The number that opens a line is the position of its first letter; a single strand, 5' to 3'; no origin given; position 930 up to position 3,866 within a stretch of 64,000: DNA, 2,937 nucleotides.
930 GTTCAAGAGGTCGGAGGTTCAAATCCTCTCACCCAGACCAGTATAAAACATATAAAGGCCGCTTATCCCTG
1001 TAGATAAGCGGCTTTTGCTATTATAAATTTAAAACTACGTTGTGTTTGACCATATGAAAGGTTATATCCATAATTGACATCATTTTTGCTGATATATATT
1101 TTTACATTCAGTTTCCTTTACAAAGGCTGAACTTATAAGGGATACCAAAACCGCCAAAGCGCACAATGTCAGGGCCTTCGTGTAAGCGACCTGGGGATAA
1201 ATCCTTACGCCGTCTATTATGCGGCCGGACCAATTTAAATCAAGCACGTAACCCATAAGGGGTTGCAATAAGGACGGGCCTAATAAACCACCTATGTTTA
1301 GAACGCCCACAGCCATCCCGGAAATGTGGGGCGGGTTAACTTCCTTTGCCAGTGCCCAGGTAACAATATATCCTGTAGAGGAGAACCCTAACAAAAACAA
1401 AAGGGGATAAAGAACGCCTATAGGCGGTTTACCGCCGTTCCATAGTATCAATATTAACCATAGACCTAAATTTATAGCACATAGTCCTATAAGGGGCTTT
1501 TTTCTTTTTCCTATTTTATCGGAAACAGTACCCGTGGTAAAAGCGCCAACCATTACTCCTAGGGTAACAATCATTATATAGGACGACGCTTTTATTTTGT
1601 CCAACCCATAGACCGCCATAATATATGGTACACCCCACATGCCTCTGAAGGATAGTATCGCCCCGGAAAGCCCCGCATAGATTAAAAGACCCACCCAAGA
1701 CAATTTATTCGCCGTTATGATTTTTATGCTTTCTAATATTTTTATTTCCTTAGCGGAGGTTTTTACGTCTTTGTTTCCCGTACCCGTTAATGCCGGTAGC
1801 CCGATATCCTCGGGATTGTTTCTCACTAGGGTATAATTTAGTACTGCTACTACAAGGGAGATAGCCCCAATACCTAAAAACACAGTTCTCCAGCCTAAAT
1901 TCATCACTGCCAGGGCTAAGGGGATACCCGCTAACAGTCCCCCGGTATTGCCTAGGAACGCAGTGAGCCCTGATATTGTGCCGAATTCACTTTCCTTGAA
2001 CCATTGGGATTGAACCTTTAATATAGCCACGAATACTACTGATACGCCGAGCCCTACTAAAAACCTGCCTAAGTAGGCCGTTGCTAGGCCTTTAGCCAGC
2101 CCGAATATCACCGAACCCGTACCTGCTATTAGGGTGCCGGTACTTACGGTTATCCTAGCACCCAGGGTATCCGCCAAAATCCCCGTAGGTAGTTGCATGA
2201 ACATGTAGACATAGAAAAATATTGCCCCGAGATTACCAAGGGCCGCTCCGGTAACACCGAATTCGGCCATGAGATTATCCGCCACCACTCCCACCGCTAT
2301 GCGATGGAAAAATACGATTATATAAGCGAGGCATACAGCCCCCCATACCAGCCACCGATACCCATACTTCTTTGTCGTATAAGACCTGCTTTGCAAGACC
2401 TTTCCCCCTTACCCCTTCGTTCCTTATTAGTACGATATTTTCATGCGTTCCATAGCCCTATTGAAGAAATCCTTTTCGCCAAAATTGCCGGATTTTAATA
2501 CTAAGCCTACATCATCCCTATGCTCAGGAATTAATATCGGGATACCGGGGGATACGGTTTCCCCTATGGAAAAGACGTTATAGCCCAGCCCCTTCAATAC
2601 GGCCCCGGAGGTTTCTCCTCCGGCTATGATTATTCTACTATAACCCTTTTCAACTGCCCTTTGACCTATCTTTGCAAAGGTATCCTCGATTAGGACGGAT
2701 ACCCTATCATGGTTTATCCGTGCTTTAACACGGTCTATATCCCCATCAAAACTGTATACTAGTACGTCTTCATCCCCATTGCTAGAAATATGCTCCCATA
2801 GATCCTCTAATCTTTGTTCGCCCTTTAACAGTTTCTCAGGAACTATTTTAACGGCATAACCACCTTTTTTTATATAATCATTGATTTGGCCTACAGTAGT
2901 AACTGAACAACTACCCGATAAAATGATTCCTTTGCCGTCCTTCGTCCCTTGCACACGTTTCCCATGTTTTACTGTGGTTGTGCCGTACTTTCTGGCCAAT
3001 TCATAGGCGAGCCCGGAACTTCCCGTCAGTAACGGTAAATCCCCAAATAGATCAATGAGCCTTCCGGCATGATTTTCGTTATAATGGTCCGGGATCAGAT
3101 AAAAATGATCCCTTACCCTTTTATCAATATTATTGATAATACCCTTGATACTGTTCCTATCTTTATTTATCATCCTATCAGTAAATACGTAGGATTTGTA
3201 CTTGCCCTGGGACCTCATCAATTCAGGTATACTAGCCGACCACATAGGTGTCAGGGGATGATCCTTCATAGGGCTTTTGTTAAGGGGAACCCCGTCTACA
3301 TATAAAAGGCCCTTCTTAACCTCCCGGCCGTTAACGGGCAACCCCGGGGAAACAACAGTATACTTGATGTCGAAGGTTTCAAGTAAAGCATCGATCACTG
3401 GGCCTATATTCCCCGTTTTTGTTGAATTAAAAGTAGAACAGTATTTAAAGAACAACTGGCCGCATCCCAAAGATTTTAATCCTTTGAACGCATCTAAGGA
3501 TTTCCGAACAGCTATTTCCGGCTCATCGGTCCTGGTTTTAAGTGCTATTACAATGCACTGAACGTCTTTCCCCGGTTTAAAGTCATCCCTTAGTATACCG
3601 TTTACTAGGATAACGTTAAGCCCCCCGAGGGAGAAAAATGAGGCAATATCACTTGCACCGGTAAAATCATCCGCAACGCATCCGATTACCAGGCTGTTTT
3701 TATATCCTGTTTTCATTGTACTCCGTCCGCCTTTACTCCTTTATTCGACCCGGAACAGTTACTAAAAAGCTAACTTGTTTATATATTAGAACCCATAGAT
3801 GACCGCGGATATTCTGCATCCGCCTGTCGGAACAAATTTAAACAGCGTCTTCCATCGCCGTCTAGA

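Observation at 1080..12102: IclR-regulated catabolic island that mixes four-carbon acid-sugar enzymes with a TctABC transporter, an FmdA-like amidase and an HpcH aldolase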

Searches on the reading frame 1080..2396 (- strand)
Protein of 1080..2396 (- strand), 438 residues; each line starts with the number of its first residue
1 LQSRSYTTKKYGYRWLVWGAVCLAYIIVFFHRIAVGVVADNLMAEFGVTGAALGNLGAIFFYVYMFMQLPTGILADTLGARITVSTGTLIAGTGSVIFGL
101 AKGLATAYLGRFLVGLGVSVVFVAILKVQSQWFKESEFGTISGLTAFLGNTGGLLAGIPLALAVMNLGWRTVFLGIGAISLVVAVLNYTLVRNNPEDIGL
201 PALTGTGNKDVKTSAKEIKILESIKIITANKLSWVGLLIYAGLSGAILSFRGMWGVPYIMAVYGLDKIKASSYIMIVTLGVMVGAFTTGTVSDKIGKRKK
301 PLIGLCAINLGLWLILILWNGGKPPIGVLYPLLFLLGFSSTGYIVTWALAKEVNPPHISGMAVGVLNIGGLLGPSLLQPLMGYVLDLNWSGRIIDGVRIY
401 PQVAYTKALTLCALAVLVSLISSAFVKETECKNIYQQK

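Call 4: search_protein_families(library=pfam, proteins=[window:1080-2396:-])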
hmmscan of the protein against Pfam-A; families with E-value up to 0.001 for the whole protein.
window:1080-2396:- (438 aa): 1 family
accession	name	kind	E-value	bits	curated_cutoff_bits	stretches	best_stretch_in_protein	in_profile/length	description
PF07690.21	MFS_1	-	6.1e-39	134.3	33.4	1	21-376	1-345/347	Major Facilitator Superfamily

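Call 5: search_protein_families(library=ncbifam, proteins=[window:1080-2396:-])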
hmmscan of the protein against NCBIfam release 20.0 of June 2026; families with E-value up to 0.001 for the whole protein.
window:1080-2396:- (438 aa): 24 families
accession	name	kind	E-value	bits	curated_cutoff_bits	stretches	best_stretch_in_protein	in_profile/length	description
TIGR00893.1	2A0114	subfamily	1.7e-36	126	395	1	23-384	1-370/399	D-galactonate transporter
TIGR00881.1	2A0104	subfamily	1.1e-34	120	407.75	1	23-391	2-377/379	phosphoglycerate transporter protein PgtP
TIGR00886.1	2A0108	subfamily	1.4e-21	77.1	311.7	1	23-373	8-367/368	NarK family nitrate/nitrite MFS transporter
NF008661.1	PRK11663.1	subfamily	6.7e-19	68.2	564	1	13-391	27-411/439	MFS transporter family glucose-6-phosphate receptor UhpC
NF049980.1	SfMCT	equivalog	3.1e-15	55.8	320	1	14-315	1-295/378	L-lactate MFS transporter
TIGR00712.1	glpT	equivalog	3.9e-14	52.6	632.55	1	13-393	26-417/440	glycerol-3-phosphate transporter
TIGR00895.1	2A0115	subfamily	6.4e-14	51.7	418.55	1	16-370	14-384/398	aromatic acid/H+ symport family MFS transporter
TIGR00890.1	2A0111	subfamily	1.4e-13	50.5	374.85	1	15-309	3-280/377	oxalate/formate antiport family MFS transporter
TIGR00710.1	efflux_Bcr_CflA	subfamily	1.2e-11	44.7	200.9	1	42-367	31-341/385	Bcr/CflA family efflux MFS transporter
TIGR04259.1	oxa_formateAnti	equivalog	1.6e-08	33.8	335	1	16-311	5-295/405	oxalate/formate MFS antiporter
NF053517.1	HbztTptrPcaK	equivalog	5e-08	32.3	770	1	17-187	17-190/437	4-hydroxybenzoate transporter PcaK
TIGR00880.1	2_A_01_02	superfamily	9.8e-08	32.2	131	1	63-190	6-137/141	multidrug resistance protein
TIGR00892.1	2A0113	subfamily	1.8e-07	30.3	586.1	1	11-387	14-395/455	monocarboxylate transporter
NF008586.0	PRK11551.1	equivalog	2.3e-07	30.1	410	1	29-381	28-363/406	3-(3-hydroxy-phenyl)propionate transporter MhpT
TIGR00894.1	2A0114euk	subfamily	3.2e-07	29.3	626.45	1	56-197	81-225/465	Na(+)-dependent inorganic phosphate cotransporter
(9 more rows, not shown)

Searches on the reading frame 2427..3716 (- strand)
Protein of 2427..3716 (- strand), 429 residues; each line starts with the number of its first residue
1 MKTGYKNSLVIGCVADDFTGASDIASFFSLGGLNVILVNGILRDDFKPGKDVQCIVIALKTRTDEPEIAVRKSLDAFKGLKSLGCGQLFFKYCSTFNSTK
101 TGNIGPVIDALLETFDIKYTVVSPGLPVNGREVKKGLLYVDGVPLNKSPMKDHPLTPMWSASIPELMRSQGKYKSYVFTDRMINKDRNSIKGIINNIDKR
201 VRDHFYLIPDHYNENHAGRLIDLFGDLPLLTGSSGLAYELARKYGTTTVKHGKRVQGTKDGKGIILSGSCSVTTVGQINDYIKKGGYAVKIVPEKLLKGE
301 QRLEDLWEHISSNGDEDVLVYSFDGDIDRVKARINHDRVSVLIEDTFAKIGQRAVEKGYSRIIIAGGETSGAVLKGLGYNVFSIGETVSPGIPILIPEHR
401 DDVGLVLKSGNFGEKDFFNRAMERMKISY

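Call 4: search_protein_families(library=pfam, proteins=[window:2427-3716:-])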
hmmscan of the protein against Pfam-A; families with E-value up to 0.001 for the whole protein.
window:2427-3716:- (429 aa): 2 families
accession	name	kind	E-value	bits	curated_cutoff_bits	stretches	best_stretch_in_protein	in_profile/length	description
PF07005.16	SBD_N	-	3.8e-51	174.5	25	1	11-240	1-230/230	Sugar-binding N-terminal domain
PF17042.10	NBD_C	-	3.8e-30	106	28.3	1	265-418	2-168/168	Nucleotide-binding C-terminal domain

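Call 5: search_protein_families(library=ncbifam, proteins=[window:2427-3716:-])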
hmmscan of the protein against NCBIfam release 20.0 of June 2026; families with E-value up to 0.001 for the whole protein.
window:2427-3716:- (429 aa): 3 families
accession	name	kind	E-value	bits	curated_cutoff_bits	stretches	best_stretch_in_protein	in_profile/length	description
NF043035.1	OxoTetrKin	equivalog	6.3e-115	384.4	350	1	11-422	2-417/418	3-oxo-tetronate kinase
NF042436.1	OxoIsoapKin_OiaK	equivalog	4.5e-33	114.6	700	1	5-421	5-449/451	3-oxo-isoapionate kinase OiaK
NF047819.1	ThrnKinDtnkGamma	equivalog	1.5e-23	83.4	450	1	13-421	5-412/422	D-threonate kinase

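Call 15: find_homologous_proteins(query=window:2427-3716:-, max_evalue=1e-10)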
Query window:2427-3716:- (429 aa): 8000 proteins with E <= 1e-10 among 8000 candidates; the best 120 are listed.
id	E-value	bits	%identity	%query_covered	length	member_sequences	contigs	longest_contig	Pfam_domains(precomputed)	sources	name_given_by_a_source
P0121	5.7e-287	969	100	100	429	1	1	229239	PF17042.11,PF07005.17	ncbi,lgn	-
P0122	2.3e-149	516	57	97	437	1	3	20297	PF17042.11,PF07005.17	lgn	-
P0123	3.4e-147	509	54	99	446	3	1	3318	PF17042.11,PF07005.17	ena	-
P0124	7.9e-135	468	50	97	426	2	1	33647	PF17042.11,PF07005.17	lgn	-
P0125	4.9e-134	465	50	99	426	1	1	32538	PF17042.11,PF07005.17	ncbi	ncbi:MAG: 3-oxo-tetronate kinase [Bacillota bacterium]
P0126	9.7e-131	455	51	97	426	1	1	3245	PF17042.11,PF07005.17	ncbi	-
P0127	1.2e-130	454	50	97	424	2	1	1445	PF17042.11,PF07005.17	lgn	-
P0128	5.8e-129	449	49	97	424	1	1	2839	PF17042.11,PF07005.17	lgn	-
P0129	1.1e-128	448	50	97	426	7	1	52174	PF17042.11,PF07005.17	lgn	-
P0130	3.2e-128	446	49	98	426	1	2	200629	PF17042.11,PF07005.17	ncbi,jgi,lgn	-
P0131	5.4e-128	446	49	97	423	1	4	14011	PF17042.11,PF07005.17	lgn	-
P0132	1.4e-127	444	47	97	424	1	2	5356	PF17042.11,PF07005.17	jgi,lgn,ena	-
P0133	5.0e-127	442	50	97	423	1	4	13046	PF17042.11,PF07005.17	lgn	-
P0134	9.8e-127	441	48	97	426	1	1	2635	PF17042.11,PF07005.17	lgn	-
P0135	2.6e-126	440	50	97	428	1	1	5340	PF17042.11,PF07005.17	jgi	jgi:3-dehydrotetronate 4-kinase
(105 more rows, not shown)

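Call 16: find_encoding_contigs(protein=P0122, flank=10000, max_places=3)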
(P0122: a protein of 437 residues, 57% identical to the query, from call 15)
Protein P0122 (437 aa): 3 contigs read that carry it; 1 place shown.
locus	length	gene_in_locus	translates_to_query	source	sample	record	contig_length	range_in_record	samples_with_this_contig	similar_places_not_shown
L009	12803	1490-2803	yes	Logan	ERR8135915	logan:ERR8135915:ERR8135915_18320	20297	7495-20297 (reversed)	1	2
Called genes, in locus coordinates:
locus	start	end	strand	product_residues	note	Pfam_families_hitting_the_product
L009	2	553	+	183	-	?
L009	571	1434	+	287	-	PF01418:HTH_6, PF01380:SIS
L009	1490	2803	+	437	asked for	PF07005:SBD_N, PF17042:NBD_C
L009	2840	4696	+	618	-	PF06506:PrpR_N, PF00989:PAS (weak), PF13188:PAS_8 (weak), PF00158:Sigma54_activat, PF01078:Mg_chelatase (faint), PF14532:Sigma54_activ_2, PF25601:AAA_lid_14, PF02954:HTH_8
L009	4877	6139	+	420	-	PF09861:Lar_N, PF21113:LarA_C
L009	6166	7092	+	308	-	PF05681:Fumerase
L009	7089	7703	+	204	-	PF05683:Fumerase_C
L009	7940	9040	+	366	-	PF02615:Ldh_2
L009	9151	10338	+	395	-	PF02746:MR_MLE_N, PF13378:MR_MLE_C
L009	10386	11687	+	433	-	PF03390:2HCT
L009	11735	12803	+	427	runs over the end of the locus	PF00330:Aconitase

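Call 17: find_encoding_contigs(protein=P0124, flank=10000, max_places=2)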
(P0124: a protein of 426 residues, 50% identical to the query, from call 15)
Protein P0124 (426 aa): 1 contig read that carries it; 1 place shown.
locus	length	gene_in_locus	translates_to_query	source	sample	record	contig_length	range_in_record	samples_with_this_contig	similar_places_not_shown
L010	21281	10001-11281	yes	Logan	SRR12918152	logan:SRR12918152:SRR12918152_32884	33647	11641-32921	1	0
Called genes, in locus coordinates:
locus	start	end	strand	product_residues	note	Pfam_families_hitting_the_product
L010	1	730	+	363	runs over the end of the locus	PF01625:PMSR, PF01641:SelR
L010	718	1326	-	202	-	PF01810:LysE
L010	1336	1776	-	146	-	PF01047:MarR, PF01978:TrmB (weak), PF12802:MarR_2 (weak), PF13404:HTH_AsnC-type, PF13412:HTH_24, PF01022:HTH_5, PF12840:HTH_20, PF01037:AsnC_trans_reg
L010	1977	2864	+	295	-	PF01557:FAA_hydrolase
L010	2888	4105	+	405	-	PF01636:APH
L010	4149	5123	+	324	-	PF00389:2-Hacid_dh, PF00670:AdoHcyase_NAD (faint), PF02826:2-Hacid_dh_C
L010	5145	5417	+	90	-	-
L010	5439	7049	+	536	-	PF01546:Peptidase_M20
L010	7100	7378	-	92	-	PF03992:ABM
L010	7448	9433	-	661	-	PF00884:Sulfatase, PF01663:Phosphodiest (faint)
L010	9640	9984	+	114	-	PF03992:ABM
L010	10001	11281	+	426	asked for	PF07005:SBD_N, PF17042:NBD_C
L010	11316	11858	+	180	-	PF02834:LigT_PEase, PF13563:2_5_RNA_ligase2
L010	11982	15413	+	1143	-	PF00289:Biotin_carb_N, PF02786:CPSase_L_D2, PF07478:Dala_Dala_lig_C, PF02785:Biotin_carb_C, PF00682:HMGL-like, PF02436:PYC_OADA, PF00364:Biotin_lipoyl, PF25917:BSH_RND, +3 more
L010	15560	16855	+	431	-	PF00278:Orn_DAP_Arg_deC, PF02784:Orn_Arg_deC_N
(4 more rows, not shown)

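Call 18: find_encoding_contigs(protein=P0125, flank=10000, max_places=2)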
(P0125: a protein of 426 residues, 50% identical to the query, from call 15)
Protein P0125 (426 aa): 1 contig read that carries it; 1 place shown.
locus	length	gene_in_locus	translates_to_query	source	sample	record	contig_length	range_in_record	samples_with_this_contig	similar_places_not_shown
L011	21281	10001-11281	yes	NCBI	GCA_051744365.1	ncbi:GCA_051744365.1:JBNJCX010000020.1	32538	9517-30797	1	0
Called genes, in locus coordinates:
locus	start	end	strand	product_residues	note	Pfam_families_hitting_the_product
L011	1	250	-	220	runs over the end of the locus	PF03315:SDH_beta, PF01842:ACT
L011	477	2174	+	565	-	PF02730:AFOR_N, PF01314:AFOR_C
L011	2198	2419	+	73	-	PF02597:ThiS (weak)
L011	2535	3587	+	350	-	PF16868:NMT1_3, PF04069:OpuAC (weak)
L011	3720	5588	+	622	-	PF06808:DctM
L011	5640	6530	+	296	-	PF01488:Shikimate_DH (weak), PF03446:NAD_binding_2, PF03807:F420_oxidored, PF14833:NAD_binding_11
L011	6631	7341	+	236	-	PF00392:GntR, PF14502:HTH_41 (weak), PF07729:FCD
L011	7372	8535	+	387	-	PF00465:Fe-ADH, PF13685:Fe-ADH_2, PF25137:ADH_Fe_C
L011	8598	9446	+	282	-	PF02548:Pantoate_transf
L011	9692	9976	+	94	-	PF03992:ABM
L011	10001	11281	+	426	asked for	PF07005:SBD_N, PF17042:NBD_C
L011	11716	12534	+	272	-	PF00753:Lactamase_B, PF23023:Anti-Pycsar_Apyc1 (weak), PF12706:Lactamase_B_2 (weak)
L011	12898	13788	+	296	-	PF00892:EamA, PF03151:TPT (weak), PF00892:EamA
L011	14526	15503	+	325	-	PF02463:SMC_N (faint), PF00005:ABC_tran, PF13304:AAA_21, PF08352:oligo_HPY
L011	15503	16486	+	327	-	PF00005:ABC_tran, PF08352:oligo_HPY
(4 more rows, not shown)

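Call 49: search_solved_structures(query=window:2427-3716:-, max_evalue=0.00001)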
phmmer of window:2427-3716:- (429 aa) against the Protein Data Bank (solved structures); distinct sequences matched with E-value up to 0.00001: 5.
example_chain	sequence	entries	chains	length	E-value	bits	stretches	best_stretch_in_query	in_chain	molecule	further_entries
1yzy_A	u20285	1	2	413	2.1e-80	273.8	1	11-421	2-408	Hypothetical protein HI1011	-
3dqq_A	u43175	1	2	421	2.5e-74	253.8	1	9-425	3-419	Putative tRNA synthase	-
5dmh_A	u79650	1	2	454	7.4e-72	245.7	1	10-424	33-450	Uncharacterized protein conserved in bacteria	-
4xfr_A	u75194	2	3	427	1.2e-14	57.2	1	10-167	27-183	Uncharacterized protein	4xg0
4xfm_A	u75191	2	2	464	3.2e-09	39.3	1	13-172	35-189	Uncharacterized protein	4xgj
